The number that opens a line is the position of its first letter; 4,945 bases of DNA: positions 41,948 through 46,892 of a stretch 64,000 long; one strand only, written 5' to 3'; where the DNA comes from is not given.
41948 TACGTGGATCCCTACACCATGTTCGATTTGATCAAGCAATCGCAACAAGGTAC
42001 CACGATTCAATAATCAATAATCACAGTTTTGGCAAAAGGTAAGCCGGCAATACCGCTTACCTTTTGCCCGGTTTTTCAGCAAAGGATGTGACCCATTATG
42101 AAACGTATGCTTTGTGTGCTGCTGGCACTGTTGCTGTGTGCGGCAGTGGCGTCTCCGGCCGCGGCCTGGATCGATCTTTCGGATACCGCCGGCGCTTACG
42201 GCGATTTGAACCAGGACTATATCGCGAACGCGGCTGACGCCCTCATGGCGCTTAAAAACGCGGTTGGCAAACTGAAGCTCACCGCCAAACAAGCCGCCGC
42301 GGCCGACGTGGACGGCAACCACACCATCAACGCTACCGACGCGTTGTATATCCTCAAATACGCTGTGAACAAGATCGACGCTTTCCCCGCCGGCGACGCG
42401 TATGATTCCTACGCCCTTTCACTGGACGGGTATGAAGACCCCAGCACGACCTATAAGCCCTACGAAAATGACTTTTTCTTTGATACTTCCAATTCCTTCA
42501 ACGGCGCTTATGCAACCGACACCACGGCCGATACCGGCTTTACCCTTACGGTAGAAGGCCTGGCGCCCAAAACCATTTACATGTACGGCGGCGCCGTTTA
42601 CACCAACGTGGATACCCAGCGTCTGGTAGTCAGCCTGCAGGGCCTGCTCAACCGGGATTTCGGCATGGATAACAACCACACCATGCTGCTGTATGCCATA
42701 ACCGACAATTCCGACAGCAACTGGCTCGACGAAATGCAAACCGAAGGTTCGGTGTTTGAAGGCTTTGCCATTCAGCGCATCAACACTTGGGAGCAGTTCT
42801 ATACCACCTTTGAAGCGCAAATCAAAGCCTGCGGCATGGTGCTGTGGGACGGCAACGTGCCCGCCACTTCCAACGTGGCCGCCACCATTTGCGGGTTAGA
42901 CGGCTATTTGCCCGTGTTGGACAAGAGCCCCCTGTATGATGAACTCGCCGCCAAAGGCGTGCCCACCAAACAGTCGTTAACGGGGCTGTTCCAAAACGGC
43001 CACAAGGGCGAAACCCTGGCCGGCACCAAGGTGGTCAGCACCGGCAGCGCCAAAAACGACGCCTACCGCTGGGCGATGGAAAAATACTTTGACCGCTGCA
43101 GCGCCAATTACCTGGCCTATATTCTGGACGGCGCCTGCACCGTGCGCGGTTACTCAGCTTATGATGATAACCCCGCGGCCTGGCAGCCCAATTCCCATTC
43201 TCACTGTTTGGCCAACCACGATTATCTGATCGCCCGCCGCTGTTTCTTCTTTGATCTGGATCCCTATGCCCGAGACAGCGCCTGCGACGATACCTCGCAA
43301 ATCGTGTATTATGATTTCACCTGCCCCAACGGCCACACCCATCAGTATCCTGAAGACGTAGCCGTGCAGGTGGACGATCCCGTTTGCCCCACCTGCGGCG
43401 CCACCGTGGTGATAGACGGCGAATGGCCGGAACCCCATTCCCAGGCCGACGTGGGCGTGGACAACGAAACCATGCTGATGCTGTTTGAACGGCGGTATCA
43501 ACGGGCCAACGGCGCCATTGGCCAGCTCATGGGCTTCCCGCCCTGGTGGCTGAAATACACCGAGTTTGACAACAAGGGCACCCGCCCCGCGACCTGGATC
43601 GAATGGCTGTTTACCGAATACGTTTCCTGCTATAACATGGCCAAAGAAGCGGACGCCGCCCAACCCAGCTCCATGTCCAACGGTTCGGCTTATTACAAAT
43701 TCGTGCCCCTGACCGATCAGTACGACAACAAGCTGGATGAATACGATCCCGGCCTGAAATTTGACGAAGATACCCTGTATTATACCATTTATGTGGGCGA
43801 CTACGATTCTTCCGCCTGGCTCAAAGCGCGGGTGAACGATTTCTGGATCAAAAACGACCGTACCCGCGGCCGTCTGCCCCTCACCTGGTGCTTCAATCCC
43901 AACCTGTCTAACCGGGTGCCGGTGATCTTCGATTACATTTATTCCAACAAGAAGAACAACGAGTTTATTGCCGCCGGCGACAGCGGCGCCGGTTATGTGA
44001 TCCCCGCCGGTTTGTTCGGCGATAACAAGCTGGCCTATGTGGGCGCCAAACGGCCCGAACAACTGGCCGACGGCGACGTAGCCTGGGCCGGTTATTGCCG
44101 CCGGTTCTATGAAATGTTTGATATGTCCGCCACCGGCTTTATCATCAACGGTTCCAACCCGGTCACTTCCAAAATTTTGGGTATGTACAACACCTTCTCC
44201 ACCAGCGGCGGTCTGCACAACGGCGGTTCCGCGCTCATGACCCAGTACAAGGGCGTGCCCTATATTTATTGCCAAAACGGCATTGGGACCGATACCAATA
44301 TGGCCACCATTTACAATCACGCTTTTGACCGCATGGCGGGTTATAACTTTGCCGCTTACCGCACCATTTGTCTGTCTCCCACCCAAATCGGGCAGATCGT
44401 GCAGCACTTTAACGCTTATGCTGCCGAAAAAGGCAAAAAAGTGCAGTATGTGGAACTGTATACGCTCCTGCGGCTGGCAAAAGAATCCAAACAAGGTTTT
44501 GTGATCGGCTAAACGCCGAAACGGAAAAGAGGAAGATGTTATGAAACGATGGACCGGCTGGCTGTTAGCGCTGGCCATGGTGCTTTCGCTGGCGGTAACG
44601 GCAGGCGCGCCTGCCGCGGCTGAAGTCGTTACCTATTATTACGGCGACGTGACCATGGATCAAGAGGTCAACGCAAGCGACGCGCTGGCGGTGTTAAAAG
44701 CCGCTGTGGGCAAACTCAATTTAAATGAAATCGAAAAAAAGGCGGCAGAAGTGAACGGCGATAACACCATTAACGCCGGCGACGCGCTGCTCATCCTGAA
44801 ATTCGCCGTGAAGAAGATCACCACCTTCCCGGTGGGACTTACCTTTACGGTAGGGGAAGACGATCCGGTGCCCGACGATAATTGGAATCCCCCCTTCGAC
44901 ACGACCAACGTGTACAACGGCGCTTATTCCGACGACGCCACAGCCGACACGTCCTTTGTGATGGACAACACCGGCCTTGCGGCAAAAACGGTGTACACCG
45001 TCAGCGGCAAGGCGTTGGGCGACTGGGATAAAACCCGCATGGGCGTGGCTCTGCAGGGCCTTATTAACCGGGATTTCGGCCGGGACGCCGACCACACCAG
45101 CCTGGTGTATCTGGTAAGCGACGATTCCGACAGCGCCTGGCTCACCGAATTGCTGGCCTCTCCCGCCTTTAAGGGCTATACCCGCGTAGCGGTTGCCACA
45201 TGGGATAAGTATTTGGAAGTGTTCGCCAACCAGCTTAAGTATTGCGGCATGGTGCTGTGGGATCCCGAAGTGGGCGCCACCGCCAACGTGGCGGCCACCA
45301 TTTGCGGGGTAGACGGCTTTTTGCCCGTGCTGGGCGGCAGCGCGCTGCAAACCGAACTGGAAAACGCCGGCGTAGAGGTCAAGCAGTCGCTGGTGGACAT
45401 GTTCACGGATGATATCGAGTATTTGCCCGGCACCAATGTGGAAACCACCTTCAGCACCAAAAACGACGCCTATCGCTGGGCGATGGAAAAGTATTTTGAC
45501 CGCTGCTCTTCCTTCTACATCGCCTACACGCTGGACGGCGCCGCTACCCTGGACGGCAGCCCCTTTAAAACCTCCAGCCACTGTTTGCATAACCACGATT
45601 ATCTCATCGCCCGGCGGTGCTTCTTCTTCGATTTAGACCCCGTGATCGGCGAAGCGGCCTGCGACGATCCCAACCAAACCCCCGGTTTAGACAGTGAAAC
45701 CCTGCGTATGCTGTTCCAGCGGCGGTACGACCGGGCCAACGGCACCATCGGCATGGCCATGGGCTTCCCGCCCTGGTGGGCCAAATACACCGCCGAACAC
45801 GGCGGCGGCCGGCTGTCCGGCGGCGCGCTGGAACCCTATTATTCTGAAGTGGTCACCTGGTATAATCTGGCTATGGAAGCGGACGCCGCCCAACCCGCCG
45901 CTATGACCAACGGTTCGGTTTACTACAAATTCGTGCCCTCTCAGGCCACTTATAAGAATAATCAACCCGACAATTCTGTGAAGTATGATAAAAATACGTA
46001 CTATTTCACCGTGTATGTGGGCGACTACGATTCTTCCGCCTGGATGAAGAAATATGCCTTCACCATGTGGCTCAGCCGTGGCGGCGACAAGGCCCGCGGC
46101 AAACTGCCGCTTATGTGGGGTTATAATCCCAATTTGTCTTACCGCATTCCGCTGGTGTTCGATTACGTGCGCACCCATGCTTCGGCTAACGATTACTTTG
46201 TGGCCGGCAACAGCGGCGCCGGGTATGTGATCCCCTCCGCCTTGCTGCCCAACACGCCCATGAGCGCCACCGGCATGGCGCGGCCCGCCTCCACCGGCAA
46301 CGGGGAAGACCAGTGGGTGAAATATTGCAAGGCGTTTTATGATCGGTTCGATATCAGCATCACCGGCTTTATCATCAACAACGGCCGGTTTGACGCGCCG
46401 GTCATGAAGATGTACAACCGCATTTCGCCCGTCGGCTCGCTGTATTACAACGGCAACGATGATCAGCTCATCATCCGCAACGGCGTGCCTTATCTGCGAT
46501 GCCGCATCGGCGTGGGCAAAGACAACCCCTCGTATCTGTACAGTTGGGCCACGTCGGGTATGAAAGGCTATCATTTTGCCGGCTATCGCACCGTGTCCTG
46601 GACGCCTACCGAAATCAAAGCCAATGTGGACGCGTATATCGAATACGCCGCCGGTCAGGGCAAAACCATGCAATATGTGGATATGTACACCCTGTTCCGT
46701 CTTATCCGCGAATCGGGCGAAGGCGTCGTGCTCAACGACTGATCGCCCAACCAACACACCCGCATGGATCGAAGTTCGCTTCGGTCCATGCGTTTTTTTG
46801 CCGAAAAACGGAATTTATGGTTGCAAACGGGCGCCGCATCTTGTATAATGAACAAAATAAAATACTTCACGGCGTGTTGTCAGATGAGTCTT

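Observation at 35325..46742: Five tandem paralogs of an uncharacterised ~550-aa domain family, four tethered by N-terminal dockerins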

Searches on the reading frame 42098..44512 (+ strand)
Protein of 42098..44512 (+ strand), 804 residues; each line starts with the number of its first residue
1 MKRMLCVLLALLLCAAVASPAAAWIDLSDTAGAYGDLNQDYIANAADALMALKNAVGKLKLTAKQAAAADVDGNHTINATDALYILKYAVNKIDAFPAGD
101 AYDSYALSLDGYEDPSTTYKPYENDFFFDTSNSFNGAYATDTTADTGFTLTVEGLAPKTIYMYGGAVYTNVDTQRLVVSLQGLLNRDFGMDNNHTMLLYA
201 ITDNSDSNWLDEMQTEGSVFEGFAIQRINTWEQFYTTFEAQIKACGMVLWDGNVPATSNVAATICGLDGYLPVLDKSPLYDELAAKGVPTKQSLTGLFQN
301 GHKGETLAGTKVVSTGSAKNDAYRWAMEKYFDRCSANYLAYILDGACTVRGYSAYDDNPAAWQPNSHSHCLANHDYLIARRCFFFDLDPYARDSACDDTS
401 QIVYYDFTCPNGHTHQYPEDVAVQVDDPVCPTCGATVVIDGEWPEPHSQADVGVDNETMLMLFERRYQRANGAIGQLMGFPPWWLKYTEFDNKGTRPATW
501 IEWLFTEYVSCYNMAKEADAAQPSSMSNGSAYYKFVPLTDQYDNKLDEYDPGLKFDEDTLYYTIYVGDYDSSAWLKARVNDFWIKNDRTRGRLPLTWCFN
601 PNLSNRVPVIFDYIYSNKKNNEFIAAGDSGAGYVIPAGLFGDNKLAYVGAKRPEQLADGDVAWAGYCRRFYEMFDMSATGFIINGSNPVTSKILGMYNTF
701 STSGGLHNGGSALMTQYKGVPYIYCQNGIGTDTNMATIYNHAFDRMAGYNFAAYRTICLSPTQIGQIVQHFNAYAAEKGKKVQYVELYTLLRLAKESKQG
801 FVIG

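Call 4: search_protein_families(library=pfam, proteins=[window:42098-44512:+], max_evalue=1)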
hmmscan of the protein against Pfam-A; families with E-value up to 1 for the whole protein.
window:42098-44512:+ (804 aa): 6 families
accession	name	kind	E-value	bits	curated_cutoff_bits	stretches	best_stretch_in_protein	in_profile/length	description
PF14323.11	GxGYxYP_C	-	5.3e-14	53.1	27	1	559-657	2-82/242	GxGYxYP putative glycoside hydrolase C-terminal domain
PF00404.24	Dockerin_1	-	1.9e-07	31.6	22.9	1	34-88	1-55/57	Dockerin type I domain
PF16216.10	GxGYxYP_N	-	4.9e-07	29.9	23.9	1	170-238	11-70/72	GxGYxYP_N 1st domain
PF20957.2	GxGYxYP_N_2nd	-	9.2e-07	29.4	24.5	1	246-334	3-68/68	GxGYxYP_N second domain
PF24747.1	Zn-ribbon_GIR1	-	0.081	13.2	26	1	425-440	19-34/37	GIR1-like zinc ribbon domain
PF09723.15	Zn_ribbon_8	-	0.096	13.2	34.4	1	405-436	4-36/41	Zinc ribbon domain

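Call 5: search_protein_families(library=ncbifam, proteins=[window:42098-44512:+], max_evalue=1)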
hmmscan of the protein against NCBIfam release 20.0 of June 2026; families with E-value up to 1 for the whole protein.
window:42098-44512:+ (804 aa): 0 families

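Call 95: predict_structure(alignment_id=A8)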
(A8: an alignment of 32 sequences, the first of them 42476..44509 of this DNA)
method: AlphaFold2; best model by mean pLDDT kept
length: 678 residues; sequences in the alignment: 32
mean_pLDDT: 92.7   pTM: 0.91
mean pLDDT of the five models: 92.7, 92.2, 89.9, 89.1, 88.3
residues with pLDDT >= 90: 527; 70-90: 141; 50-70: 9; < 50: 1
segments of 3 or more residues with pLDDT < 50: none
pLDDT, mean of each block of 10 residues (from residue 1): 84 91 93 96 95 97 91 93 95 94 98 98 96 98 98 98 98 93 94 97 97 88 92 87 90 96 91 86 87 77 84 76 90 97 96 86 90 93 96 68 96 91 90 97 89 93 93 94 96 94 92 94 95 96 96 94 94 97 92 96 92 97 96 95 98 98 97 92
secondary structure, 60 per line:
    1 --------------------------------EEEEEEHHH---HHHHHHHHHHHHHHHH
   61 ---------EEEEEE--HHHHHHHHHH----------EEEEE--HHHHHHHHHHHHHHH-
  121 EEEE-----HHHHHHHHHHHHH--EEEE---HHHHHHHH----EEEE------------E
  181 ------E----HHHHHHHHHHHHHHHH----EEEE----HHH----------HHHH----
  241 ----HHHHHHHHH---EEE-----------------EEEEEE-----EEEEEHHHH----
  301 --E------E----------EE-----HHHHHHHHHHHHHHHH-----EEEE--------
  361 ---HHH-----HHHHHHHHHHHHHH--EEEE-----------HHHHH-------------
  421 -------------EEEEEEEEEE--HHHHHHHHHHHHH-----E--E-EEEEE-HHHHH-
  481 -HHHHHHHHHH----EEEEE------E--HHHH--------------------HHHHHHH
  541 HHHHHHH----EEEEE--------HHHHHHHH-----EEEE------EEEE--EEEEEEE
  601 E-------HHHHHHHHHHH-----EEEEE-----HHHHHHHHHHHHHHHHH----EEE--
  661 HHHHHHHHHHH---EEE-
elements in order: E33-38 H45-60 E70-75 H78-87 E98-102 H105-119 E121-124 H130-142 E145-148 H152-159 E164-167 H192-207 E212-215 H233-236 H245-253 E257-259 E277-282 E288-292 H293-296 H328-343 E349-352 H372-385 E388-391 H403-407 E434-443 H446-458 E469-473 H475-479 H482-491 E496-500 H510-513 H534-547 E552-556 H565-572 E578-581 E588-591 E594-601 H609-619 E625-629 H635-651 E656-658 H661-671 E675-677

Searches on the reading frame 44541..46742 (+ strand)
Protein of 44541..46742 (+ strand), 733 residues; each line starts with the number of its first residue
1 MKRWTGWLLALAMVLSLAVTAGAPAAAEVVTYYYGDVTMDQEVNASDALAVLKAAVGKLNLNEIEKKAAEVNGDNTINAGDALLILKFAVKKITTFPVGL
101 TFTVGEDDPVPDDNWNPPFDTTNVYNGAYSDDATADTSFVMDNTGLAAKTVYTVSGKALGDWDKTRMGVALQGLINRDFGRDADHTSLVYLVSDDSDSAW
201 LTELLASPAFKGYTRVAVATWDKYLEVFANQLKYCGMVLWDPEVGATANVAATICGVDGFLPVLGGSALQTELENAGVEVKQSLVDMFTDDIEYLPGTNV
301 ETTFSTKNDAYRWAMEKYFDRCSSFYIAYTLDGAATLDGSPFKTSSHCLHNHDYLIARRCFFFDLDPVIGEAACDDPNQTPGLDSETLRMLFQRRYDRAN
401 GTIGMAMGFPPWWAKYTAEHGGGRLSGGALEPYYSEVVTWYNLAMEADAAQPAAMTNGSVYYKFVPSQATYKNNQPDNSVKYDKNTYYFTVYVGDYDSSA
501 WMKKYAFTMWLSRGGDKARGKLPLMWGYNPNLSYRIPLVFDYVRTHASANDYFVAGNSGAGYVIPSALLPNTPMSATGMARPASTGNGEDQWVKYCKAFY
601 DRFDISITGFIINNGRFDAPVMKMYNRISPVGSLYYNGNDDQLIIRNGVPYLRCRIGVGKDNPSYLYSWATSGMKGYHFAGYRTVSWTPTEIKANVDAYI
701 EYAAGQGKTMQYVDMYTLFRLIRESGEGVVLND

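Call 4: search_protein_families(library=pfam, proteins=[window:44541-46742:+], max_evalue=1)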
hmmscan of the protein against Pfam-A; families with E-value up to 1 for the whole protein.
window:44541-46742:+ (733 aa): 7 families
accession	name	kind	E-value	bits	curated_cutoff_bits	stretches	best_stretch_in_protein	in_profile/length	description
PF14323.11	GxGYxYP_C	-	3.5e-19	70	27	1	485-643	1-143/242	GxGYxYP putative glycoside hydrolase C-terminal domain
PF00404.24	Dockerin_1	-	2.3e-09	37.7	22.9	1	34-85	1-52/57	Dockerin type I domain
PF20957.2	GxGYxYP_N_2nd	-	3.1e-07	30.9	24.5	1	236-322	3-68/68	GxGYxYP_N second domain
PF16216.10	GxGYxYP_N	-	0.0003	21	23.9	1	165-204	15-49/72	GxGYxYP_N 1st domain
PF12092.13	DUF3568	-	0.0035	17.9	23.2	1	14-76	15-78/124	Protein of unknown function (DUF3568)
PF19407.5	DUF5979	-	0.046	14.8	25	1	71-144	36-102/104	Domain of unknown function (DUF5979)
PF09609.15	Cas_GSU0054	-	0.25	10.5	21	1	160-223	372-437/552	CRISPR-associated protein, GSU0054 family (Cas_GSU0054)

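Call 5: search_protein_families(library=ncbifam, proteins=[window:44541-46742:+], max_evalue=1)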
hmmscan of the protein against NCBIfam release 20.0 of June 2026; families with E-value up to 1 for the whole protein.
window:44541-46742:+ (733 aa): 0 families
